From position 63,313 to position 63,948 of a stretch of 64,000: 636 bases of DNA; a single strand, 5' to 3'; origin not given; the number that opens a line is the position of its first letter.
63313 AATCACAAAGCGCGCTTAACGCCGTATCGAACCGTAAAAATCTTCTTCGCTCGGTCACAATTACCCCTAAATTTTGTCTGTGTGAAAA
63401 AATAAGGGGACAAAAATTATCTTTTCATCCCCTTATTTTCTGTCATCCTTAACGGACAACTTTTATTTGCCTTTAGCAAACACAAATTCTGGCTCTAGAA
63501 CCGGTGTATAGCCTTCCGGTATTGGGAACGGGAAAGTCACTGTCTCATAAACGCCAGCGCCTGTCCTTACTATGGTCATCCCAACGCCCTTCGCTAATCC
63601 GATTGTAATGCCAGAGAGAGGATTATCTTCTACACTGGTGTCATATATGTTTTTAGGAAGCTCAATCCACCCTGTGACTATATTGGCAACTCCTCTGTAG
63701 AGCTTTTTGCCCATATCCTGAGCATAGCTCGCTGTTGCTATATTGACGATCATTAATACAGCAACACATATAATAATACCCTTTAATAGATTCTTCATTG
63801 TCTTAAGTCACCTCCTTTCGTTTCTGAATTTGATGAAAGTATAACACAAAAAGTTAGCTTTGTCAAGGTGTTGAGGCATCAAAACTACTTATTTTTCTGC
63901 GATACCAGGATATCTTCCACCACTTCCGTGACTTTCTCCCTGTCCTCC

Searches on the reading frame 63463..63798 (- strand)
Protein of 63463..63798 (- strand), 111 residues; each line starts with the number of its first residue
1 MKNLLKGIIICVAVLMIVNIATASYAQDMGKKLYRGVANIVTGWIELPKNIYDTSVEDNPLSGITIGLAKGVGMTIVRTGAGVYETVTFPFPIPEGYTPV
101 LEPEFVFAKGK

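Call 3: search_protein_families(library=pfam, proteins=[window:63463-63798:-], max_evalue=1)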
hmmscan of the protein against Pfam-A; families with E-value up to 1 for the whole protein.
window:63463-63798:- (111 aa): 0 families

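Call 4: search_protein_families(library=ncbifam, proteins=[window:63463-63798:-], max_evalue=1)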
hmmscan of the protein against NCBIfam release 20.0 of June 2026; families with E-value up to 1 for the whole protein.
window:63463-63798:- (111 aa): 1 family
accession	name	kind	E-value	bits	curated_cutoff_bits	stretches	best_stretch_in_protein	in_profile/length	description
TIGR04073.1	exo_TIGR04073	subfamily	1.7e-30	104.9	50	1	29-105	2-75/75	exosortase system-associated protein, TIGR04073 family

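Call 11: find_encoding_contigs(protein=window:63463-63798:-, flank=10000, max_places=4)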
Protein window:63463-63798:- (111 aa): 22 contigs read that carry it; 4 places shown.
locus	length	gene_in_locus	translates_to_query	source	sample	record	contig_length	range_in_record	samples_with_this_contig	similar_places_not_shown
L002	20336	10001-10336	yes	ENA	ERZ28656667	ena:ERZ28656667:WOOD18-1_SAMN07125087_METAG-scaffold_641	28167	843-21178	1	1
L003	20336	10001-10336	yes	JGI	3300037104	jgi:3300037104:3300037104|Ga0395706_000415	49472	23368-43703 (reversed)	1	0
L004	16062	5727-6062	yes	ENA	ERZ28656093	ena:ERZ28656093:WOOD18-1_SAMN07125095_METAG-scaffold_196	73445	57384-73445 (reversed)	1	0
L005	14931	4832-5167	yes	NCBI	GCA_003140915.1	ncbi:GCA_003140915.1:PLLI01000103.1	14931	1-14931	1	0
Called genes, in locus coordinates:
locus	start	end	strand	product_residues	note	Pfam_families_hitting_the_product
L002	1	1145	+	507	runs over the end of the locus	PF13185:GAF_2 (faint), PF01590:GAF (weak), PF13492:GAF_3 (faint), PF13487:HD_5, PF01966:HD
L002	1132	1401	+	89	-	-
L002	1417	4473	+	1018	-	PF00580:UvrD-helicase, PF01443:Viral_helicase1 (faint), PF13245:AAA_19, PF13604:AAA_30 (faint), PF13361:UvrD_C, PF13538:UvrD_C_2 (faint), PF12705:PDDEXK_1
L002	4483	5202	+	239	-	-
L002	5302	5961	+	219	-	PF05036:SPOR (weak)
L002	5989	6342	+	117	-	-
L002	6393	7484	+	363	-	PF00465:Fe-ADH (weak), PF13685:Fe-ADH_2, PF01761:DHQ_synthase, PF24621:DHQS_C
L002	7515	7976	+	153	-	PF13673:Acetyltransf_10 (weak), PF00583:Acetyltransf_1, PF13508:Acetyltransf_7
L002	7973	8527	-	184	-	-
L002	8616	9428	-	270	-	PF13191:AAA_16, PF24883:NPHP3_N (faint), PF09848:SLFN-g3_helicase (weak), PF13401:AAA_22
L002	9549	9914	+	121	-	PF07238:PilZ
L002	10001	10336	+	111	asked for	-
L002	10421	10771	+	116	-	PF07238:PilZ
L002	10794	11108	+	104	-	-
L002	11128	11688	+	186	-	PF01613:Flavin_Reduct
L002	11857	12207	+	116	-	PF11969:DcpS_C, PF01230:HIT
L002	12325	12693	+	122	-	PF07238:PilZ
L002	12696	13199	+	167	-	PF07238:PilZ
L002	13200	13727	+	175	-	PF14385:DUF4416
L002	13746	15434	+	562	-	PF02129:Peptidase_S15 (faint), PF12697:Abhydrolase_6, PF20434:BD-FAE (weak), PF00561:Abhydrolase_1, PF00326:Peptidase_S9 (weak), PF12146:Hydrolase_4, PF01738:DLH (faint), PF08840:BAAT_C (weak)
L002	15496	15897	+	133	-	PF07238:PilZ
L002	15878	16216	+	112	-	PF04355:BamE (faint)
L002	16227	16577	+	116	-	PF02261:Asp_decarbox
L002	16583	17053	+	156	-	PF01327:Pep_deformylase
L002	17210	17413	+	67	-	PF00313:CSD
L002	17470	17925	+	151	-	PF09424:YqeY, PF02637:GatB_Yqey (faint)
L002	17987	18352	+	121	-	-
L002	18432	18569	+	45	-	-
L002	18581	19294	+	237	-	PF01740:STAS, PF07238:PilZ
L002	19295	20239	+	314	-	PF04055:Radical_SAM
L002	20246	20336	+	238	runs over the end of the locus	PF01590:GAF, PF13185:GAF_2, PF13492:GAF_3, PF03861:ANTAR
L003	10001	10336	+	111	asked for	-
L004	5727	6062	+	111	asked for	-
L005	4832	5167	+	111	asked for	-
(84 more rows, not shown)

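Call 34: search_protein_families(library=pfam, proteins=[L002:9549-9914:+], max_evalue=0.1)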
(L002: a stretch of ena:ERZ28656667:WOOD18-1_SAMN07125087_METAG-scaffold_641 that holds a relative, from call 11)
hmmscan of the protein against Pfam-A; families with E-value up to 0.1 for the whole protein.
L002:9549-9914:+ (121 aa): 1 family
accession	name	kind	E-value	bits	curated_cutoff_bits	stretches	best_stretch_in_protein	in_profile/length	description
PF07238.19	PilZ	-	3.5e-14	53.4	22.5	1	6-113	1-101/102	PilZ domain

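Call 58: search_protein_families(library=pfam, proteins=[L002:7973-8527:-, L002:8616-9428:-], max_evalue=0.1)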
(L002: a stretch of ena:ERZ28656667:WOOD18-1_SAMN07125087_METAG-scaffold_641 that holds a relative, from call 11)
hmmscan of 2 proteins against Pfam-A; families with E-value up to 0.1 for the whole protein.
L002:7973-8527:- (184 aa): 3 families
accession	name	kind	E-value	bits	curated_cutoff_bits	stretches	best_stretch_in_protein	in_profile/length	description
PF16537.11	T2SSB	-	2.3e-05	24.4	28.4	1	145-182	20-58/60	Type II secretion system protein B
PF23862.1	CdsD_C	-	0.0025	18.2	27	1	131-177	3-50/56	CdsD C-terminal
PF23893.1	Y4YQ_C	-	0.079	13.2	27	0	159-182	30-53/53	Uncharacterised protein Y4YQ C-terminal domain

L002:8616-9428:- (270 aa): 35 families (the best 25 are shown)
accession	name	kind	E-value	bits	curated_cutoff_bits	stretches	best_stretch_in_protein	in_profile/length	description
PF13401.12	AAA_22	-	3.3e-26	92.6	27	1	41-169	3-129/130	AAA domain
PF13191.12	AAA_16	-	1.1e-09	39.4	32.6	1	39-152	19-162/167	AAA ATPase domain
PF09848.15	SLFN-g3_helicase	-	1.8e-06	27.9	24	1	48-136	6-93/354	Schlafen group 3, DNA/RNA helicase domain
PF24883.2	NPHP3_N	-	1.7e-05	25.5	24.8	1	41-80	20-61/164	Nephrocystin 3, N-terminal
PF00004.35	AAA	-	5.6e-05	24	21.2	1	49-182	4-127/131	ATPase family associated with various cellular activities (AAA)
PF20703.3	nSTAND1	-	0.00023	21.4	27.1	1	22-210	15-206/379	Novel STAND NTPase 1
PF13604.12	AAA_30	-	0.00028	21.1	27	1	41-205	16-169/191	AAA domain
PF00931.28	NB-ARC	-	0.00028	20.7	23.5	1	40-132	16-110/248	NB-ARC domain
PF13173.12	AAA_14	-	0.0003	21.2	27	1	47-145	6-84/129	AAA domain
PF03266.21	NTPase_1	-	0.00037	20.8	23.9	1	48-70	4-26/168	NTPase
PF02492.25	cobW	-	0.00043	20.4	20.7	1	48-78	5-35/180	CobW/HypB/UreG, nucleotide-binding domain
PF01637.24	ATPase_2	-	0.00046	20.5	33.2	1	43-141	20-127/225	ATPase domain predominantly from Archaea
PF20720.3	nSTAND3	-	0.0014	18.8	27.2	1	41-70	15-44/155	Novel STAND NTPase 3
PF13245.12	AAA_19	-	0.0015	19.1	25.1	1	45-163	13-125/134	AAA domain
PF02367.23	TsaE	-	0.0015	18.9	26.6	1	40-69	18-47/128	Threonylcarbamoyl adenosine biosynthesis protein TsaE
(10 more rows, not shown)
